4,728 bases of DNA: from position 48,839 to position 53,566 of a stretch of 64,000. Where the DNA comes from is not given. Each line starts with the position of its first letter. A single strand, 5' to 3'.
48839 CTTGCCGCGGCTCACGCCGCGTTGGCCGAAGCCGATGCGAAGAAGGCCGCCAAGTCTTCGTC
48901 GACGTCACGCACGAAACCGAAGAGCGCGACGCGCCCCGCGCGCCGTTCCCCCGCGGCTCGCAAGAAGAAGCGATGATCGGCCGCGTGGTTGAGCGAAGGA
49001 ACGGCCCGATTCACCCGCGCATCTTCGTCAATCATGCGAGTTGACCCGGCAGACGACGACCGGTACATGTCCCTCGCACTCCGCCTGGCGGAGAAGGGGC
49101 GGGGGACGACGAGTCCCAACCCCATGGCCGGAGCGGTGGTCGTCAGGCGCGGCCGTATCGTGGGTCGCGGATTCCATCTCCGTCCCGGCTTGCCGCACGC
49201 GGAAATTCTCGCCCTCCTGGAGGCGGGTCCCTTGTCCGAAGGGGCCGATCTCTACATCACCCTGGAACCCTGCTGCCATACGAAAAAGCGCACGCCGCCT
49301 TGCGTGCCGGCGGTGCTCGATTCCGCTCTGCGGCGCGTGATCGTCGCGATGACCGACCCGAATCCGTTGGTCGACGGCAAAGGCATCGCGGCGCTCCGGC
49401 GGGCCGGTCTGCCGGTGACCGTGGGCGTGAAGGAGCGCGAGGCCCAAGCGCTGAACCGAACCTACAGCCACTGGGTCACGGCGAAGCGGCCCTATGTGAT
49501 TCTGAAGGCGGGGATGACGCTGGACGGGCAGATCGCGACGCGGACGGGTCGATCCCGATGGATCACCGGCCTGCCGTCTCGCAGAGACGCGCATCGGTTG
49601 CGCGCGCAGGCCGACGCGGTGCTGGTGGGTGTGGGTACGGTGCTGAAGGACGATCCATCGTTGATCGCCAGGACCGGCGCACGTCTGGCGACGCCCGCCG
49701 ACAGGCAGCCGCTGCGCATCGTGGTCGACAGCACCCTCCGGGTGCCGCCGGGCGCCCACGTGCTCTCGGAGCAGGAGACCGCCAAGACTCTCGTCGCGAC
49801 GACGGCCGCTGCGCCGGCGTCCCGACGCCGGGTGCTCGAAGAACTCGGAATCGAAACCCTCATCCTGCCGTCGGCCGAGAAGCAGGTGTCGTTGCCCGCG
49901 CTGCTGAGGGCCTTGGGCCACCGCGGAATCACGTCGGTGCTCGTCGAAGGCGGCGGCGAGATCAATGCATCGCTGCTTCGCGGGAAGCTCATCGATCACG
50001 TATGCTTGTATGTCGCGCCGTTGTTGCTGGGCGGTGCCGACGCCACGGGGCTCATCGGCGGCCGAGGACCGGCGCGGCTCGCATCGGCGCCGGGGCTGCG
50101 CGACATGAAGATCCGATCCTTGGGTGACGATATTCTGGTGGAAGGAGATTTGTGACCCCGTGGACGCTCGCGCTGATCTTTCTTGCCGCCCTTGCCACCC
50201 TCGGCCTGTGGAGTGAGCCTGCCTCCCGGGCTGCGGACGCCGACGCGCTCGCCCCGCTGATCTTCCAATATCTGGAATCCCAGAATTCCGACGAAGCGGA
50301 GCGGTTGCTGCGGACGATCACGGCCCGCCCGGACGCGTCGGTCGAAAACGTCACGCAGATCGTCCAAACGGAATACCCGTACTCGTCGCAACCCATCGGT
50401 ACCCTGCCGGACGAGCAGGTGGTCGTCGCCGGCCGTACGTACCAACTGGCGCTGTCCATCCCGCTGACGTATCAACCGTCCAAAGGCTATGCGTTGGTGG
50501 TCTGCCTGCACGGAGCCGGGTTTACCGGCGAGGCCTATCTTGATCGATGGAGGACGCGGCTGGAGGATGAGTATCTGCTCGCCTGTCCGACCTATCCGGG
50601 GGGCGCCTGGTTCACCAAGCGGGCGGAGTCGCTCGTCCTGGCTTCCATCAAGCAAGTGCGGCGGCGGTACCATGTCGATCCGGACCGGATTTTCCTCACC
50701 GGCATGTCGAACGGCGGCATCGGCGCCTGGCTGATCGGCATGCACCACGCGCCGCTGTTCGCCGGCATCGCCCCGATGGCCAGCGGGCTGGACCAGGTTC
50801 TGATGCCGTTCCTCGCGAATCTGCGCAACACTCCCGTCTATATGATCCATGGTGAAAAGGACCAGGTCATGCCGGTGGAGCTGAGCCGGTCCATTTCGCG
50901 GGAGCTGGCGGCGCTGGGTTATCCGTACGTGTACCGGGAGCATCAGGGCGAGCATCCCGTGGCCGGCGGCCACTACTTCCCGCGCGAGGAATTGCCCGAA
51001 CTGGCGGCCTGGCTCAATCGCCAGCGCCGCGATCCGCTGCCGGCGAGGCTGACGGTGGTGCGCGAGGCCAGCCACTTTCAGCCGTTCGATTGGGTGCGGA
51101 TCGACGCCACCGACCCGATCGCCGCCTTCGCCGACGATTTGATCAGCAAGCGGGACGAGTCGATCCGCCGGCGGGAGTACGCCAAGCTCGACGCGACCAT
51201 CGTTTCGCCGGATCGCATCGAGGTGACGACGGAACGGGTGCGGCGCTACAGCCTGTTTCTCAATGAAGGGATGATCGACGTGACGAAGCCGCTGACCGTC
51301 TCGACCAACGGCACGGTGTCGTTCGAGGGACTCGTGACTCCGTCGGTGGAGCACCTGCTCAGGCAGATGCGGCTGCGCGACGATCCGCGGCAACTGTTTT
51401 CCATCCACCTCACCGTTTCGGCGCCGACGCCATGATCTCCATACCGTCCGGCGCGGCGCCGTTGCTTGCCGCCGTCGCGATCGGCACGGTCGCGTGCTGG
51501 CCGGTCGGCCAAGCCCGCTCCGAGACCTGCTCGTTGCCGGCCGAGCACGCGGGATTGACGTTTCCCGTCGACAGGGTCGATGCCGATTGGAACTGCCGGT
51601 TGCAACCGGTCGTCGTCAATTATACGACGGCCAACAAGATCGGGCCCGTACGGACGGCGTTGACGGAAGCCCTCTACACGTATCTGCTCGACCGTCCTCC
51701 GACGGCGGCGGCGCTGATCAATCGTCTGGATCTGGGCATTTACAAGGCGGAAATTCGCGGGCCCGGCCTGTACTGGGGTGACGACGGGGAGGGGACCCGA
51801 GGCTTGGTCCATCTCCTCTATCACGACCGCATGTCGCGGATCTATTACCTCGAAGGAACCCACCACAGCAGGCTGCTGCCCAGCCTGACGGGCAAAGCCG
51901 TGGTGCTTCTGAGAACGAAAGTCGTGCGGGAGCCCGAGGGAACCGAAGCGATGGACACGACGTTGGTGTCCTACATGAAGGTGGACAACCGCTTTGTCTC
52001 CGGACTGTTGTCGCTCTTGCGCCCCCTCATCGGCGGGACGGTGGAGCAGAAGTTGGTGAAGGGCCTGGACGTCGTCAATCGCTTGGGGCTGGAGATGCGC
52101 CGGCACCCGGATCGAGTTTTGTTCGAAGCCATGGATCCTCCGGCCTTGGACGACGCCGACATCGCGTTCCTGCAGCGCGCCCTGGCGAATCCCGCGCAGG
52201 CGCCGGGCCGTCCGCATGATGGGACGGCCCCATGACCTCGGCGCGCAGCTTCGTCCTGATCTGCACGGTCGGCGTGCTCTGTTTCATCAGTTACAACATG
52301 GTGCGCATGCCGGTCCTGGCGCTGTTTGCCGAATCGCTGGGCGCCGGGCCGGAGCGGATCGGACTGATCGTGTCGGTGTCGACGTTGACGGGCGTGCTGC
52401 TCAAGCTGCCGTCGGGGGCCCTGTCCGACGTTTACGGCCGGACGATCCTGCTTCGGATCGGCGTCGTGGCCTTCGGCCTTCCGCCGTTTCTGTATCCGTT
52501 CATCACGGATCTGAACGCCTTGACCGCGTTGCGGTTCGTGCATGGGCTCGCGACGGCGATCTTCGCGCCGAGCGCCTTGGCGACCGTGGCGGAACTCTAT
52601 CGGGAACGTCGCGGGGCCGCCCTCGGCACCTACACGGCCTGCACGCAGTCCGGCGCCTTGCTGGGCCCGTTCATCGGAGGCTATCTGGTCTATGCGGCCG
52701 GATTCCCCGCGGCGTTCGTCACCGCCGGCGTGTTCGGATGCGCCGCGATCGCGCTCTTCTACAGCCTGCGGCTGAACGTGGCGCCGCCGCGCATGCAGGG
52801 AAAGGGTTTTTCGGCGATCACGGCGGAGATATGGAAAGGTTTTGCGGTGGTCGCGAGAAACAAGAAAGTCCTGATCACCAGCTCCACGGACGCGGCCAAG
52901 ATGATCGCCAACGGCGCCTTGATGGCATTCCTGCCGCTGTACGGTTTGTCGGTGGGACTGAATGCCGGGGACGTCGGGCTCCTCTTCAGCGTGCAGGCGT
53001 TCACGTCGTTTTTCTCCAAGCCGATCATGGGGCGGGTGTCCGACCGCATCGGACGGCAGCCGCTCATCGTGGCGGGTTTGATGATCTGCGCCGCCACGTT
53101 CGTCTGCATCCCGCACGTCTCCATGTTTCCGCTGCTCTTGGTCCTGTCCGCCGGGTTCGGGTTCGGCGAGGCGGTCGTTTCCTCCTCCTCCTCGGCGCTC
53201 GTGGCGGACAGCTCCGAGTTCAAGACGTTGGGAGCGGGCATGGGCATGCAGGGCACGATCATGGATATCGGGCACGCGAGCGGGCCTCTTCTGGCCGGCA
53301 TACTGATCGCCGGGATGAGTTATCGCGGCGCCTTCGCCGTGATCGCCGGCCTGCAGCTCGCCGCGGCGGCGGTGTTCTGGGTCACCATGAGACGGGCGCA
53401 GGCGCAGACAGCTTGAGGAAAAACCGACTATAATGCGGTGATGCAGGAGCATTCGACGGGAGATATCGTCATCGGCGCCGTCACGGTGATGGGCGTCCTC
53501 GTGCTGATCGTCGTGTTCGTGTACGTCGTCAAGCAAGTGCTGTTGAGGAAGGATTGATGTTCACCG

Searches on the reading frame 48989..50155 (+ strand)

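Call 87: search_protein_families(library=pfam, proteins=[window:48989-50155:+], max_evalue=0.00001)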
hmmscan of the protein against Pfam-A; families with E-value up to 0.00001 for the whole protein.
window:48989-50155:+ (388 aa): 3 families
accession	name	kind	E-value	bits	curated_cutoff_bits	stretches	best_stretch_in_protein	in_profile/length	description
PF01872.23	RibD_C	-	4.6e-56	190.2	24.1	1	168-384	1-197/197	RibD C-terminal domain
PF00383.29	dCMP_cyt_deam_1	-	1.1e-14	54.6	25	1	22-121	3-102/102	Cytidine and deoxycytidylate deaminase zinc-binding region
PF14437.12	MafB19-deam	-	2.4e-06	28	27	1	22-125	2-105/142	MafB19-like deaminase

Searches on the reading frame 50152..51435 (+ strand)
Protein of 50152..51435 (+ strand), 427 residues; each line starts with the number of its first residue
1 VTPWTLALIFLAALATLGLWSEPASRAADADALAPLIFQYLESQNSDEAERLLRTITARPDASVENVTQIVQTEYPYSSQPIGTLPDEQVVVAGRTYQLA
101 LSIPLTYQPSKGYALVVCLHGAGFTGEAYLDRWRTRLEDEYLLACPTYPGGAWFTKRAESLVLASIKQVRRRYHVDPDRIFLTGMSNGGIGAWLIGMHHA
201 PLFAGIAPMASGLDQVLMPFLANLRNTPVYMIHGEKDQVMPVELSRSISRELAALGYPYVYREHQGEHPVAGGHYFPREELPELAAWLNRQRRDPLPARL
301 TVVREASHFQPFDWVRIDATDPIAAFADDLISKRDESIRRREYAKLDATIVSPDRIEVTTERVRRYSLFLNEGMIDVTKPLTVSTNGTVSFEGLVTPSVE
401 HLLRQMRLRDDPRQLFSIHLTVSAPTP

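Call 87: search_protein_families(library=pfam, proteins=[window:50152-51435:+], max_evalue=0.00001)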
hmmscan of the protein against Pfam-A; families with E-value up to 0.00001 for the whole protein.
window:50152-51435:+ (427 aa): 2 families
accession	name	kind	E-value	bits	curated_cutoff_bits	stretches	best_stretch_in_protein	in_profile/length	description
PF00326.27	Peptidase_S9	-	5.7e-07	29.7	22.6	0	164-212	50-98/213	Prolyl oligopeptidase family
PF20434.5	BD-FAE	-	1.1e-06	28.8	26.8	0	109-199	9-110/215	BD-FAE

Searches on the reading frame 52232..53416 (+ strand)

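Call 87: search_protein_families(library=pfam, proteins=[window:52232-53416:+], max_evalue=0.00001)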
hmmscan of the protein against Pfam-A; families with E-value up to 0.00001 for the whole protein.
window:52232-53416:+ (394 aa): 3 families
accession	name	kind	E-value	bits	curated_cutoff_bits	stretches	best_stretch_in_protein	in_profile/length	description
PF07690.21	MFS_1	-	7.8e-55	186.6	33.4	2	14-237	5-228/347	Major Facilitator Superfamily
PF12832.13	MFS_1_like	-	1.3e-12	47.9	25.2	1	228-311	16-103/373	MFS_1 like family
PF05977.19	MFS_3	-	1.2e-08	34.4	27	1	34-292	38-300/524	Transmembrane secretion effector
